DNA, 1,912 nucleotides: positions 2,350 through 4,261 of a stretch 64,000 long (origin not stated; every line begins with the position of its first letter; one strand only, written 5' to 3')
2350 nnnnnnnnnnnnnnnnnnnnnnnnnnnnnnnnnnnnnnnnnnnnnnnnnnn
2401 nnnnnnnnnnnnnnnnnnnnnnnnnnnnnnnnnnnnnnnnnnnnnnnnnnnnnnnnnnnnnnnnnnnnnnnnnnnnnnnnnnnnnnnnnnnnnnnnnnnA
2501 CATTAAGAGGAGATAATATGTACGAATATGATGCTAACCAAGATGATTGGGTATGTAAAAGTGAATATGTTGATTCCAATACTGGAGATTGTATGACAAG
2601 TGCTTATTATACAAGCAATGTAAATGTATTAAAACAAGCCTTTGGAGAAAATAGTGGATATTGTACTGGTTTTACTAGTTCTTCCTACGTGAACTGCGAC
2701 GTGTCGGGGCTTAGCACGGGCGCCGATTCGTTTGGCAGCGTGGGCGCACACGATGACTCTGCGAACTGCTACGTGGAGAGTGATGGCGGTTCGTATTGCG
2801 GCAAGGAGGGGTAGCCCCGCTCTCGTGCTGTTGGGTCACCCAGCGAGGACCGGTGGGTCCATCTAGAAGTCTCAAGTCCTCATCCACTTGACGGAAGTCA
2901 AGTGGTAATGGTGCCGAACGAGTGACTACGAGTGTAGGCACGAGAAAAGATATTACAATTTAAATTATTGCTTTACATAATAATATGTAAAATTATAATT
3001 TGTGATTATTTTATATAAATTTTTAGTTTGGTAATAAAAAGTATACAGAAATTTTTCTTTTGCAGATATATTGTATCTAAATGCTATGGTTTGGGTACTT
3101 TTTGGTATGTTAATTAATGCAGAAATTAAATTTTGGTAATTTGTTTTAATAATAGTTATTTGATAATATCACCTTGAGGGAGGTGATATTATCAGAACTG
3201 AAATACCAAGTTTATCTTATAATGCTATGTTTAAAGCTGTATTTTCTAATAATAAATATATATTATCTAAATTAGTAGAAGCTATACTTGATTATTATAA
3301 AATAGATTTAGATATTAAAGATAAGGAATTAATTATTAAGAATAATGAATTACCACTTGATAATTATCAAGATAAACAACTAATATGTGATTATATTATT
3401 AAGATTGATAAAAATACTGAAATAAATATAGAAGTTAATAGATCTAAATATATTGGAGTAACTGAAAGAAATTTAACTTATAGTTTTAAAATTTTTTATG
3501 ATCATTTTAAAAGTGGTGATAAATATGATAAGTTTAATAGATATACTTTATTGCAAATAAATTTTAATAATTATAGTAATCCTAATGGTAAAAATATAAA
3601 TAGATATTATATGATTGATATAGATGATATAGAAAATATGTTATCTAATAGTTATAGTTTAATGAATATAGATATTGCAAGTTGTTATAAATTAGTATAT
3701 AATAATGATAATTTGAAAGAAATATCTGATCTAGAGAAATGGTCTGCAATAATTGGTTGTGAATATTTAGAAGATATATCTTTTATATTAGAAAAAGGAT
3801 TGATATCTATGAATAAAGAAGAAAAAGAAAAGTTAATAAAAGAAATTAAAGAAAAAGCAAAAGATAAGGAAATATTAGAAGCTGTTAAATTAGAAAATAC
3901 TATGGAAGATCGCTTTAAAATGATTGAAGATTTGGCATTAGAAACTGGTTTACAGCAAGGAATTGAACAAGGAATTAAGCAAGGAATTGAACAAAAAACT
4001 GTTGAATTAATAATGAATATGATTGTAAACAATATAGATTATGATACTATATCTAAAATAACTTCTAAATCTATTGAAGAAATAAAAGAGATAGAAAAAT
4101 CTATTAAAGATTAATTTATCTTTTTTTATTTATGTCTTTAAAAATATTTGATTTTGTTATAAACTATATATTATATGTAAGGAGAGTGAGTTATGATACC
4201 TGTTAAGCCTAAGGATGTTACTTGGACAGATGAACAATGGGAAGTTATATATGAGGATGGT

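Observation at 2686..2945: Sharply bounded ~60% G+C island that recodes the C-terminus of a surface-protein gene and continues as structured non-coding sequence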

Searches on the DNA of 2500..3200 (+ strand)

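Call 5: search_rna_families(source=window, start=2500, end=3200, threshold=evalue, max_evalue=10, show_alignments=3)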
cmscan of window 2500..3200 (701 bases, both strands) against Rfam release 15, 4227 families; matches with E-value up to 10: 5.
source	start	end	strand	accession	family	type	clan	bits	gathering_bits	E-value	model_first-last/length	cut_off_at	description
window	3159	3196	+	RF03789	MIR5269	Gene; miRNA;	-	20.9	60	0.44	1-80/80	no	MIR5269 microRNA precursor family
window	3047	3063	+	RF00489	ctRNA_p42d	Gene; antisense;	-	19.9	50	0.15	1-46/46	no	ctRNA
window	3084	3137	-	RF04150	MIR2655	Gene; miRNA;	-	16.5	122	5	166-219/267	no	MIR2655 microRNA precursor family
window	2908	3011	+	RF02328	TtnuHACA21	Gene; snRNA; snoRNA; HACA-box;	-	15.7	100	8.7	1-130/130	no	Tetrahymena snoRNA TtnuHACA21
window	3161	3195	-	RF01822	RsaJ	Gene; sRNA;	-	12.7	100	2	253-287/287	no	RNA Staph. aureus A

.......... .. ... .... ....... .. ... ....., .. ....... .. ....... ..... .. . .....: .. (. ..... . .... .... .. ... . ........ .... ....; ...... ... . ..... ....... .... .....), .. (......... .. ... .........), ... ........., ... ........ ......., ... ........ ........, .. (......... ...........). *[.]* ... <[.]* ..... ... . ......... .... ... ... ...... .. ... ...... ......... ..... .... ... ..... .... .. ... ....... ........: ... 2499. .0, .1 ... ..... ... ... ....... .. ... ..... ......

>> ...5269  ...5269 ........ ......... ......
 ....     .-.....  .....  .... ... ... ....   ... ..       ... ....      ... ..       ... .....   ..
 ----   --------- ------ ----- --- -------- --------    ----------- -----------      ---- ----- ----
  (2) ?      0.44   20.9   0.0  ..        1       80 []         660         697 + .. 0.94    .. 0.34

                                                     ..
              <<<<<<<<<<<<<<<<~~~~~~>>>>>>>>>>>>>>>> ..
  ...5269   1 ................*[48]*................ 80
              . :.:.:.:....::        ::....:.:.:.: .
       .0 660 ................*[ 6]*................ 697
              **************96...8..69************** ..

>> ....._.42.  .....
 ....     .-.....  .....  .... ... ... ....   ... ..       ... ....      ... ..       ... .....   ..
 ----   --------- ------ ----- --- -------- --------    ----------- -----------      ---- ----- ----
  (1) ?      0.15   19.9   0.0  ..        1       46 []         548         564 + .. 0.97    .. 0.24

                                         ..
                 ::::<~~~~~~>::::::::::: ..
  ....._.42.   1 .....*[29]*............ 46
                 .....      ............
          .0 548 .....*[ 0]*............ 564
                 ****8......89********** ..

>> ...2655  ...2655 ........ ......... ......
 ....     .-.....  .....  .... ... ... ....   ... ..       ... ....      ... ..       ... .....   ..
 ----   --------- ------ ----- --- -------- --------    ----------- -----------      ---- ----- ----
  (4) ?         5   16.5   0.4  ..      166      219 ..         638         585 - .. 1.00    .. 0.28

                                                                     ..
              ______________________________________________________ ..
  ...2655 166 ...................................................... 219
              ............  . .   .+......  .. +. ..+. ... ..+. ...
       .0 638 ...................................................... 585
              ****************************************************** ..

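Call 22: search_dna_similar(query=window:2686-2945:+, collection=phages, mode=distant, max_evalue=0.01)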
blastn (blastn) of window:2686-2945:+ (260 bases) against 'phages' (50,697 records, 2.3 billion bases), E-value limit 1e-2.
No match.

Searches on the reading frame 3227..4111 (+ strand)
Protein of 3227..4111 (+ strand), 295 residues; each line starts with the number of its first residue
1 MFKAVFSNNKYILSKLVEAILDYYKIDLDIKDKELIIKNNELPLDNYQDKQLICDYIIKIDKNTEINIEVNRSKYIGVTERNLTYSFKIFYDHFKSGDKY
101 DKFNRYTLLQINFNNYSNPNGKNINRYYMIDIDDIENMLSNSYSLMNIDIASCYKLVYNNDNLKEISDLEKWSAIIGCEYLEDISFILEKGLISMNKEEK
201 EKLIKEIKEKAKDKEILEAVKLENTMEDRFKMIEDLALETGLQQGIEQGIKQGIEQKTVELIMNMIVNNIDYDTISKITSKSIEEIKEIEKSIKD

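Call 44: search_protein_families(library=pfam, proteins=[window:3227-4111:+], max_evalue=0.01)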
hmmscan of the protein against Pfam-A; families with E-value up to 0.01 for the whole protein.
window:3227-4111:+ (295 aa): 1 family
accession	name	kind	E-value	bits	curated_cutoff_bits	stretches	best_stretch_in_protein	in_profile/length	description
PF12784.13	PDDEXK_2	-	9.8e-10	39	27.4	1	2-217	7-209/229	PD-(D/E)XK nuclease family transposase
